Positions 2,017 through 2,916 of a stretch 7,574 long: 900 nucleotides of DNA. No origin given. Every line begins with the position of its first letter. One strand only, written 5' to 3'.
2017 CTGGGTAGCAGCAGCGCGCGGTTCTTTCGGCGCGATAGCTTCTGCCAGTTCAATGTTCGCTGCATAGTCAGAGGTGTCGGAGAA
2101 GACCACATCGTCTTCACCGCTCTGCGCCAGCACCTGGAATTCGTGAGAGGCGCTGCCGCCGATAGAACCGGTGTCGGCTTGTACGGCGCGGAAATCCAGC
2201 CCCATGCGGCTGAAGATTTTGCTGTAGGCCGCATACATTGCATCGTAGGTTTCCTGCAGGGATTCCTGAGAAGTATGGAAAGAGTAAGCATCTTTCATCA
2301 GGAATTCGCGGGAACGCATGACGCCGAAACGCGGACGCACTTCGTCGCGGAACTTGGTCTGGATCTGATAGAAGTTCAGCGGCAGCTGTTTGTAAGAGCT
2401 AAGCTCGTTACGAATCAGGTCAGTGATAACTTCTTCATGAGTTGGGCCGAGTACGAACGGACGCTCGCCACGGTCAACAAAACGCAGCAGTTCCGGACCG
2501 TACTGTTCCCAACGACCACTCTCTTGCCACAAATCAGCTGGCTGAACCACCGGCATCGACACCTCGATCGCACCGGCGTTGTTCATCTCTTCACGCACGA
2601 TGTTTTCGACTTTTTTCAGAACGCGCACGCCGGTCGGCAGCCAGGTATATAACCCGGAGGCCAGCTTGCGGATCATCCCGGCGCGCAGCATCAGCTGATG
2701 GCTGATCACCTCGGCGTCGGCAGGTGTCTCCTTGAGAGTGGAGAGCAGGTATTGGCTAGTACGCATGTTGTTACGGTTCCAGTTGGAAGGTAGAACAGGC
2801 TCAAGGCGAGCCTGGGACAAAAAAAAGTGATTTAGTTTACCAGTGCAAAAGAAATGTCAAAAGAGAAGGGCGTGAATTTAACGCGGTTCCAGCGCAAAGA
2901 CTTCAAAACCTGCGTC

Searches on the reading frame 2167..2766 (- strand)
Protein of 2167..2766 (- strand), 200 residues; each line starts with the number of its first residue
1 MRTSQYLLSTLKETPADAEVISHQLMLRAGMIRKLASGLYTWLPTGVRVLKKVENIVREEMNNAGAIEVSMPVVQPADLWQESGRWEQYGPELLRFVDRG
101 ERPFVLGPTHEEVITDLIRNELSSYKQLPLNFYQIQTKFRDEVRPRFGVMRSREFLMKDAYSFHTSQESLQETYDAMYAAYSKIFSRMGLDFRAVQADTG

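Call 12: find_related_loci(query=window:2167-2766:-, collection=genome_contigs, flank=2000)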
Query window:2167-2766:- (200 aa) in genome_contigs; peptide patterns used: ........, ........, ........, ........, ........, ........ (x = any residue, [..] = any of these).
600 stretches matched a pattern (row limit reached: there are more); 597 encode a relative of the query (tblastn E <= 1e-3); the best 80 are kept; 80 distinct loci.
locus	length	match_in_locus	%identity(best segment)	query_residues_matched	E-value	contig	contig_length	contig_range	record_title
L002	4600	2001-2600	98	1-200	4e-136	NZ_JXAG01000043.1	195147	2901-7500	Enterobacter sp. Bisph1 contig043, whole genome shotgun sequence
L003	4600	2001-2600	99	1-200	5e-136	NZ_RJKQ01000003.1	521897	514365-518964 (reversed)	Enterobacter sp. BIGb0383 Ga0304806_103, whole genome shotgun sequence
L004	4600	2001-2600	97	1-200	3e-134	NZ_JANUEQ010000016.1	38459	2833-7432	Klebsiella sp. BIGb0407 Ga0480618_16, whole genome shotgun sequence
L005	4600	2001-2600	97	1-200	5e-134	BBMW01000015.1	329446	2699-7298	Citrobacter werkmanii NBRC 105721 DNA, contig: CIWKM15, whole genome shotgun sequence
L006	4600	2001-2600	97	1-200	1e-133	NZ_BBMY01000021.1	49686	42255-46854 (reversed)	Escherichia albertii NBRC 107761 = DSM 17582 strain NBRC 107761, whole genome shotgun sequence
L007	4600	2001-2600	96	1-200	3e-133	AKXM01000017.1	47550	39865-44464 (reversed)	Enterobacter sp. Ag1 Contig18, whole genome shotgun sequence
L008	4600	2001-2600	97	1-200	2e-133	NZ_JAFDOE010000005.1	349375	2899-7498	Citrobacter sp. FP75 contig5, whole genome shotgun sequence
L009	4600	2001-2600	96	1-200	4e-132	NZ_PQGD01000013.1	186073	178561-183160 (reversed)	Superficieibacter electus strain BP-1 NODE_13_length_186073_cov_34.9943, whole genome shotgun sequence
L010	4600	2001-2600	94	1-200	2e-130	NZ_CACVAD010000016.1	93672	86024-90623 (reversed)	Yersinia artesiana strain IP42281, whole genome shotgun sequence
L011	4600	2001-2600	93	1-200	3e-130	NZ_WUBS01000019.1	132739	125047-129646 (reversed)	Acerihabitans arboris strain SAP-6 contig19, whole genome shotgun sequence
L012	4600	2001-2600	93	1-200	2e-129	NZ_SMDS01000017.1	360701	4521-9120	Candidatus Pantoea persica strain Kerman3 P_persica_contig17, whole genome shotgun sequence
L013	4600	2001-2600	91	1-200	4e-127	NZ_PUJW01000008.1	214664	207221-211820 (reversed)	Photorhabdus cinerea strain DSM 19724 scaffold_0008, whole genome shotgun sequence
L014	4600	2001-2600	90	1-200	1e-125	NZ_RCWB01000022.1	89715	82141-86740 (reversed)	Photorhabdus caribbeanensis strain HG29 scaffold_0022, whole genome shotgun sequence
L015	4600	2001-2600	89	1-200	3e-125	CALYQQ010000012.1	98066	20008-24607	MAG: uncultured Enterobacterales bacterium isolate SRR11267070_bin.21_metawrap_v1.3.0_MAG genome assembly, contig: ERZ95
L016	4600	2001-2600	88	1-200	2e-122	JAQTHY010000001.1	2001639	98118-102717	Orbaceae bacterium ESL0727 ESL0727_1, whole genome shotgun sequence, his leader region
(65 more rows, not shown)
